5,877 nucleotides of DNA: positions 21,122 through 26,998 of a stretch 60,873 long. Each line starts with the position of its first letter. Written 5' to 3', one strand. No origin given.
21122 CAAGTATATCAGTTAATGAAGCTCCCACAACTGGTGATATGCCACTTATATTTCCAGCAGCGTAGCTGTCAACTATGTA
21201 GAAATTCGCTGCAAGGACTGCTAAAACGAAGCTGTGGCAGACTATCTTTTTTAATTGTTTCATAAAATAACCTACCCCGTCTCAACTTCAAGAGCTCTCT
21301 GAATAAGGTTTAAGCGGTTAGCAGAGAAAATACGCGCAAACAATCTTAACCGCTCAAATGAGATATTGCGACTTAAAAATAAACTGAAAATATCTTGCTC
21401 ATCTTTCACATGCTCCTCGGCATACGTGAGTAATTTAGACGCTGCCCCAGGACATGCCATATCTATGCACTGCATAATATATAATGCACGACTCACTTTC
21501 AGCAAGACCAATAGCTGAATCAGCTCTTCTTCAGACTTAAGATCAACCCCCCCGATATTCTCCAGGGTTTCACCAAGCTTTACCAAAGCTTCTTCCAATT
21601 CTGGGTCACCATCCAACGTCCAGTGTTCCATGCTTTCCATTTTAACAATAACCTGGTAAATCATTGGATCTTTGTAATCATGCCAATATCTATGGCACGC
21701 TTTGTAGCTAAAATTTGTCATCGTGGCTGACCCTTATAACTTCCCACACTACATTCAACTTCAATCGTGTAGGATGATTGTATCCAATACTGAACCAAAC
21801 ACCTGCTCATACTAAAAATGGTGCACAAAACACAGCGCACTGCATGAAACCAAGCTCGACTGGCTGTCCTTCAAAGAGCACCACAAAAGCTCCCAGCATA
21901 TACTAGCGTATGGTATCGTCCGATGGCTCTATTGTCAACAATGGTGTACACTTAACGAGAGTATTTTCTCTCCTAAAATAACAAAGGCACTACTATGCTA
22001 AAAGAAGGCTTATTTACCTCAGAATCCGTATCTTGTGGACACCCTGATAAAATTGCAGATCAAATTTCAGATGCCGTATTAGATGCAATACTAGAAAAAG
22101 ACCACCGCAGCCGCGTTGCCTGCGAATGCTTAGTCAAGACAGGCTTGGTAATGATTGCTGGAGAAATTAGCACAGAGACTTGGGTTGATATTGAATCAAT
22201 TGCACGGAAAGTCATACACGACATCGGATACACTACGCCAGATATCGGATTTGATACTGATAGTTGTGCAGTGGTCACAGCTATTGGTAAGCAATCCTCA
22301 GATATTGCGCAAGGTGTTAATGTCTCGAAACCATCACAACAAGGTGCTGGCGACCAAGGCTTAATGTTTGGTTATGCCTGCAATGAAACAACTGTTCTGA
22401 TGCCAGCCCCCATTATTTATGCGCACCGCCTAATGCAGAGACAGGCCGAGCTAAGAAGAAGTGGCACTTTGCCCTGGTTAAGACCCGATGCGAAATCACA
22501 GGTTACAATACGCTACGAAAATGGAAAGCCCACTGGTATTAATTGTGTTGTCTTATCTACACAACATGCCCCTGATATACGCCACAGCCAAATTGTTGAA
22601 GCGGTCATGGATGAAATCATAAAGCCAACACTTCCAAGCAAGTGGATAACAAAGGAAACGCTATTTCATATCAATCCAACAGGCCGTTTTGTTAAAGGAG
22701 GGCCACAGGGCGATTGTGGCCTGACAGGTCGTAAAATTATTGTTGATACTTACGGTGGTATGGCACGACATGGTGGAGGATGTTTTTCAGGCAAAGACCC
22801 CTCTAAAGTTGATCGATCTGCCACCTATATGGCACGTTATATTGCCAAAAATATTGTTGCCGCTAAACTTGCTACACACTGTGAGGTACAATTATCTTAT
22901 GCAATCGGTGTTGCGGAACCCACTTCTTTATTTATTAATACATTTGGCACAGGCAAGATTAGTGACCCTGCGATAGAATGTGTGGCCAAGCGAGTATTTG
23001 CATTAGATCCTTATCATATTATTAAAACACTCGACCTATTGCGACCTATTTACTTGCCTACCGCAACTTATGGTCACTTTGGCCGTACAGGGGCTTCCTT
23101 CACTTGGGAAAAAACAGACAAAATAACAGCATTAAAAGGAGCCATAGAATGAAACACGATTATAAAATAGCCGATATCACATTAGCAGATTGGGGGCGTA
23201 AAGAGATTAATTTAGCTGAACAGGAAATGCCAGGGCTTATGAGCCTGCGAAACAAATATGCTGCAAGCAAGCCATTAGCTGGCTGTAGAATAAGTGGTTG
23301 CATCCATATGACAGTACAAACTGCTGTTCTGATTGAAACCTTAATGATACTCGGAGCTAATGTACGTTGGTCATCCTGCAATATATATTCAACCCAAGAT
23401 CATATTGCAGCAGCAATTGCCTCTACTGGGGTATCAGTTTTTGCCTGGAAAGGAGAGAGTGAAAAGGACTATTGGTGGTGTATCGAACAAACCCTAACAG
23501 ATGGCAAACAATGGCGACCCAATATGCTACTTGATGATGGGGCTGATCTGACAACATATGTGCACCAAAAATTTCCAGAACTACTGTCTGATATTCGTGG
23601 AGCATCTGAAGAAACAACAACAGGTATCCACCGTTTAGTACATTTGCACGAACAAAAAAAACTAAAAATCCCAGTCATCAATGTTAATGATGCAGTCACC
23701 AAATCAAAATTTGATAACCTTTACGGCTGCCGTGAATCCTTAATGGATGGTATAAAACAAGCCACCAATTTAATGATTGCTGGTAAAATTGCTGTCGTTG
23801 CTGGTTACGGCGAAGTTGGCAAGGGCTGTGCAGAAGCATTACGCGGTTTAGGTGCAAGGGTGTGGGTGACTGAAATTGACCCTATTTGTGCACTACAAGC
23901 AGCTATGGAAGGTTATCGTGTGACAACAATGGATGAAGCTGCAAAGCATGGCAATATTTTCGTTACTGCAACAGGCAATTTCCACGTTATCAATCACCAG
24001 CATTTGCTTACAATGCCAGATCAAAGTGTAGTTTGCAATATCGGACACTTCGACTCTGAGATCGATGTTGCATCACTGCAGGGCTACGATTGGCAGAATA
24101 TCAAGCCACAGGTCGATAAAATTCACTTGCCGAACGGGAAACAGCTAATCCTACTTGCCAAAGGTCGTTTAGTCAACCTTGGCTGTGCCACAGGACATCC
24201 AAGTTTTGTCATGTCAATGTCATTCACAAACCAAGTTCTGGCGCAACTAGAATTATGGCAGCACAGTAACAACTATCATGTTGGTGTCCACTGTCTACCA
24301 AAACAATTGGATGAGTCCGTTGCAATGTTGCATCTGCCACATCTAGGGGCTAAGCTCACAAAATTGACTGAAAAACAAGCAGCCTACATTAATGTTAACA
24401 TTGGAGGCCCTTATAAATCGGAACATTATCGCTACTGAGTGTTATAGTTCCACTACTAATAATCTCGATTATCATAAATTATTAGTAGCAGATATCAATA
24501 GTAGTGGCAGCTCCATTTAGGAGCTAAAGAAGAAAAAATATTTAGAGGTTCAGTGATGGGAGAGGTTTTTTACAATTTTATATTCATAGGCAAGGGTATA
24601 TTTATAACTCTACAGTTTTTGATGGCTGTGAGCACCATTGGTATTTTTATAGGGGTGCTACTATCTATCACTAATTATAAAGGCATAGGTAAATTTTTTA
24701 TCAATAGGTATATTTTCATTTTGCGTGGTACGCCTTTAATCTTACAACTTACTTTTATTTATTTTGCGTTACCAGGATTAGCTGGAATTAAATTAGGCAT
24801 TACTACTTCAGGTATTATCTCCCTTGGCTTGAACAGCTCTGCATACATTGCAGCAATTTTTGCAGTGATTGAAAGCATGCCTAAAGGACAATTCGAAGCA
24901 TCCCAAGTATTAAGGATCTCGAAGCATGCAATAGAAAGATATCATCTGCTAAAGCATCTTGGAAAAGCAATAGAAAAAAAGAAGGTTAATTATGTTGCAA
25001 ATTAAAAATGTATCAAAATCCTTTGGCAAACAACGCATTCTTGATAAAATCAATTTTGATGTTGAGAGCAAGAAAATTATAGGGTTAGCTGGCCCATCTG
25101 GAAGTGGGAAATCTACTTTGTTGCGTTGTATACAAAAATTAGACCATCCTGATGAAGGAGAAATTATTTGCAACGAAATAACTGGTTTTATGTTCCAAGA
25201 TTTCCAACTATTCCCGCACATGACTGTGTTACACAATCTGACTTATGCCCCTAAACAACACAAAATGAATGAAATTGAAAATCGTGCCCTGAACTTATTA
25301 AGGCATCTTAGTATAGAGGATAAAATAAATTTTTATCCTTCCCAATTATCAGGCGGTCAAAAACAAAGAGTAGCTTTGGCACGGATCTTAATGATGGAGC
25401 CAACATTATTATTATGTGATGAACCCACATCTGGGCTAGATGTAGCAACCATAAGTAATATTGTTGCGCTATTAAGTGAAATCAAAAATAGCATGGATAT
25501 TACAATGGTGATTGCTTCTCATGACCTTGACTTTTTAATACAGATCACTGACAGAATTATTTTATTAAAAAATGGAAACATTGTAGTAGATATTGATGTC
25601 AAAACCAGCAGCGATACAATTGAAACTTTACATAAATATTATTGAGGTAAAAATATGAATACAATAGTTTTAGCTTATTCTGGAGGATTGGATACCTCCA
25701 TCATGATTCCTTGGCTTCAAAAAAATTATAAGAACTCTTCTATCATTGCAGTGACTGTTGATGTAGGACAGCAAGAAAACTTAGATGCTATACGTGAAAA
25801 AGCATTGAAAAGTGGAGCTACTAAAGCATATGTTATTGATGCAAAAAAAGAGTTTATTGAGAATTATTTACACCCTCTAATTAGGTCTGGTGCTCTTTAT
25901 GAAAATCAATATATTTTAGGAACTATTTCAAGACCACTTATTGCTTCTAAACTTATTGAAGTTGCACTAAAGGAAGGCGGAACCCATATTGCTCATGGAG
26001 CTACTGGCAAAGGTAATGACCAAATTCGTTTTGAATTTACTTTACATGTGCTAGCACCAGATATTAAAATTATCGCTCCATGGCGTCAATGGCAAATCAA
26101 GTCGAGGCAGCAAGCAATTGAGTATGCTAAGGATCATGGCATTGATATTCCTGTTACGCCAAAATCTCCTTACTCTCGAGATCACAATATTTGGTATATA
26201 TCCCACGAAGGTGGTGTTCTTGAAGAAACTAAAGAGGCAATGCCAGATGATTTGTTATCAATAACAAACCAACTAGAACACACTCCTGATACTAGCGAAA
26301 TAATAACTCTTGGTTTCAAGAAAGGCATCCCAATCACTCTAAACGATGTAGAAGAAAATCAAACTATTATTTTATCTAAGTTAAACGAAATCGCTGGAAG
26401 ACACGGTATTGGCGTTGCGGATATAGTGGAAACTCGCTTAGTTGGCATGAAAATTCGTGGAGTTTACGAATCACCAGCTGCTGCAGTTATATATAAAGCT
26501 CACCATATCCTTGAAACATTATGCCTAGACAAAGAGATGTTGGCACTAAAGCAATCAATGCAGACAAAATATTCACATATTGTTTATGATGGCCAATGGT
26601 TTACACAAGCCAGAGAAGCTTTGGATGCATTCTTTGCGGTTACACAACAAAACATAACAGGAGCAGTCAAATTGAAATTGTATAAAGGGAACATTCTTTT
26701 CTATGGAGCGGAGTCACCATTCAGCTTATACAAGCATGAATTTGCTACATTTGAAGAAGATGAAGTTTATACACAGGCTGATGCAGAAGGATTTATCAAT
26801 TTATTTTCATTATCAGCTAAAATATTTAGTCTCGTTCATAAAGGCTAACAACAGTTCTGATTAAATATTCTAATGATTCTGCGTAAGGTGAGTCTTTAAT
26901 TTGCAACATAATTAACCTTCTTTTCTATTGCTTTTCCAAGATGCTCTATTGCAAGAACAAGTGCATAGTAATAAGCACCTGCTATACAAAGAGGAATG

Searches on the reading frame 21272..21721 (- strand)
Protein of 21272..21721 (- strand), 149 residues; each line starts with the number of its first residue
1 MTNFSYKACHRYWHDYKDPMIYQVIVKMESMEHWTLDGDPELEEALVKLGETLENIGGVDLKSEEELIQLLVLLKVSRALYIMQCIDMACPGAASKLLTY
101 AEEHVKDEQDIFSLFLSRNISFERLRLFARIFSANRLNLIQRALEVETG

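Call 17: search_protein_families(library=pfam, proteins=[window:21272-21721:-], max_evalue=0.001)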
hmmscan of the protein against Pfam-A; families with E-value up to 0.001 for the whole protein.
window:21272-21721:- (149 aa): 1 family
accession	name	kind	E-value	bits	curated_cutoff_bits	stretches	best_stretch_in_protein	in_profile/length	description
PF23130.1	IcmW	-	2.2e-48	164.5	27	1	4-145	2-143/144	IcmW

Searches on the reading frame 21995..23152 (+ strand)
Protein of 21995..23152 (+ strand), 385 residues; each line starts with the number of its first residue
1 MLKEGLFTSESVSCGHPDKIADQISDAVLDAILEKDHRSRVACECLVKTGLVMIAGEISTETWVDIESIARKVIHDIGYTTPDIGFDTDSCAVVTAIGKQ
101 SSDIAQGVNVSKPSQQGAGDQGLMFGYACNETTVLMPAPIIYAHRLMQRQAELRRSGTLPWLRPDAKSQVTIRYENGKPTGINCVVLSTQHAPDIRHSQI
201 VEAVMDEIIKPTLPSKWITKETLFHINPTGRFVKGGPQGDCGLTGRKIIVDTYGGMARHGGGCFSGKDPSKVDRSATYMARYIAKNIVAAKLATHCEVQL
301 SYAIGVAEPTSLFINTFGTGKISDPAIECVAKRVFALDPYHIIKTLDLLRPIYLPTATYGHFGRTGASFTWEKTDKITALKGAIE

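Call 17: search_protein_families(library=pfam, proteins=[window:21995-23152:+], max_evalue=0.001)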
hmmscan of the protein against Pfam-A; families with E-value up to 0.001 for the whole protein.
window:21995-23152:+ (385 aa): 3 families
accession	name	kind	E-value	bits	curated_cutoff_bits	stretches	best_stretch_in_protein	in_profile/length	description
PF02773.21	S-AdoMet_synt_C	-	1e-64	217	25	1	235-373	2-138/138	S-adenosylmethionine synthetase, C-terminal domain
PF02772.21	S-AdoMet_synt_M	-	5.3e-48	162.6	29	1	115-232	1-120/120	S-adenosylmethionine synthetase, central domain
PF00438.25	S-AdoMet_synt_N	-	2.4e-43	147.1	33.1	1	6-101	3-98/99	S-adenosylmethionine synthetase, N-terminal domain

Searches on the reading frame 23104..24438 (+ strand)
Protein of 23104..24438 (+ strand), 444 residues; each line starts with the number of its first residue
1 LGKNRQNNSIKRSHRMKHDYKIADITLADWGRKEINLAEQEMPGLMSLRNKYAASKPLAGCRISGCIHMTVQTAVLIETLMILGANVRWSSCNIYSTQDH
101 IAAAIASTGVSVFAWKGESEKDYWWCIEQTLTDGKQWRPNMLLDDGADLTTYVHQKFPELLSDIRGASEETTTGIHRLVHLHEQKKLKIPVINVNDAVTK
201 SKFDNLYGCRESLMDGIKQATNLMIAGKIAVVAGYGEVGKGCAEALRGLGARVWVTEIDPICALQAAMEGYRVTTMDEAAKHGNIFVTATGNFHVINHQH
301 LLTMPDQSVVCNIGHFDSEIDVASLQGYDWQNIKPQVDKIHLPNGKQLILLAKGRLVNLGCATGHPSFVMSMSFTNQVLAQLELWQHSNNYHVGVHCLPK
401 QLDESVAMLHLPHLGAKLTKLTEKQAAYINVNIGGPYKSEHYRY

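Call 17: search_protein_families(library=pfam, proteins=[window:23104-24438:+], max_evalue=0.001)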
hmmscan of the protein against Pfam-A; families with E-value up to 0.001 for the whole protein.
window:23104-24438:+ (444 aa): 4 families
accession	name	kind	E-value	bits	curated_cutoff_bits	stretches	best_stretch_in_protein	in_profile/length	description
PF05221.23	AdoHcyase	-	5.3e-131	436.6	25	2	19-155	1-138/299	S-adenosyl-L-homocysteine hydrolase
PF00670.27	AdoHcyase_NAD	-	1.2e-77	260.1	27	1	205-364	1-162/162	S-adenosyl-L-homocysteine hydrolase, NAD binding domain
PF02826.25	2-Hacid_dh_C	-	3e-06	27.2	25.1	1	222-314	31-127/178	D-isomer specific 2-hydroxyacid dehydrogenase, NAD binding domain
PF07991.19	KARI_N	-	0.00072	19.6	20.6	0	226-287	3-65/165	Acetohydroxy acid isomeroreductase, NADPH-binding domain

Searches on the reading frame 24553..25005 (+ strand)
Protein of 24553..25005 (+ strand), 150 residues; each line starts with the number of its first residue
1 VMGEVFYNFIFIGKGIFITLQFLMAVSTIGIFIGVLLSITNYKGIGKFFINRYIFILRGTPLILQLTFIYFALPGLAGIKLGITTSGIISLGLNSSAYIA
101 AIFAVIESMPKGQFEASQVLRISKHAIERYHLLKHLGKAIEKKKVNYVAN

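Call 17: search_protein_families(library=pfam, proteins=[window:24553-25005:+], max_evalue=0.001)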
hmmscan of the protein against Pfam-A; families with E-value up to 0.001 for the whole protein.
window:24553-25005:+ (150 aa): 1 family
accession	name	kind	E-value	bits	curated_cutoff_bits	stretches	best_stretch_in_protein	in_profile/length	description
PF00528.27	BPD_transp_1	-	9.5e-11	42.2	26.4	1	30-136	1-106/184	Binding-protein-dependent transport system inner membrane component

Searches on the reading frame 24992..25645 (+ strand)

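Call 17: search_protein_families(library=pfam, proteins=[window:24992-25645:+], max_evalue=0.001)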
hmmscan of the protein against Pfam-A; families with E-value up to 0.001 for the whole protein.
window:24992-25645:+ (217 aa): 7 families
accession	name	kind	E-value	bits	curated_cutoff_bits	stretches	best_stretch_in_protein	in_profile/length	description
PF00005.33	ABC_tran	-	5.8e-32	111.6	25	1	17-147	1-137/137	ABC transporter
PF13304.12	AAA_21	-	4.7e-11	43.7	27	1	97-180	220-300/304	AAA domain, putative AbiEii toxin, Type IV TA system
PF02463.25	SMC_N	-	2.6e-07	30.7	40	1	107-182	125-202/220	RecF/RecN/SMC N terminal domain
PF13476.12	AAA_23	-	1.2e-05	26.5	27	1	2-47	2-39/201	AAA domain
PF13555.12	AAA_29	-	0.00022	21.3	27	1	21-55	16-50/61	P-loop containing region of AAA domain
PF09818.15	ABC_ATPase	-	0.00049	19.6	23.2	0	151-194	205-248/283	P-loop domain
PF20703.3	nSTAND1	-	0.00057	20.1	27.1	1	11-46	17-52/379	Novel STAND NTPase 1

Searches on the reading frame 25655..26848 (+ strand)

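Call 18: search_protein_families(library=pfam, proteins=[window:25655-26848:+], max_evalue=0.001)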
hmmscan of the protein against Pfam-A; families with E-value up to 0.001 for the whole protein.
window:25655-26848:+ (397 aa): 2 families
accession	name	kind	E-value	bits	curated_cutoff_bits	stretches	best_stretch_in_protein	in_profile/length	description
PF20979.2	Arginosuc_syn_C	-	7.4e-70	235.4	27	1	173-390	1-218/219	Arginosuccinate synthase C-terminal domain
PF00764.25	Arginosuc_synth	-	7.4e-64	215.1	27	1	4-163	2-161/162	Arginosuccinate synthase N-terminal HUP domain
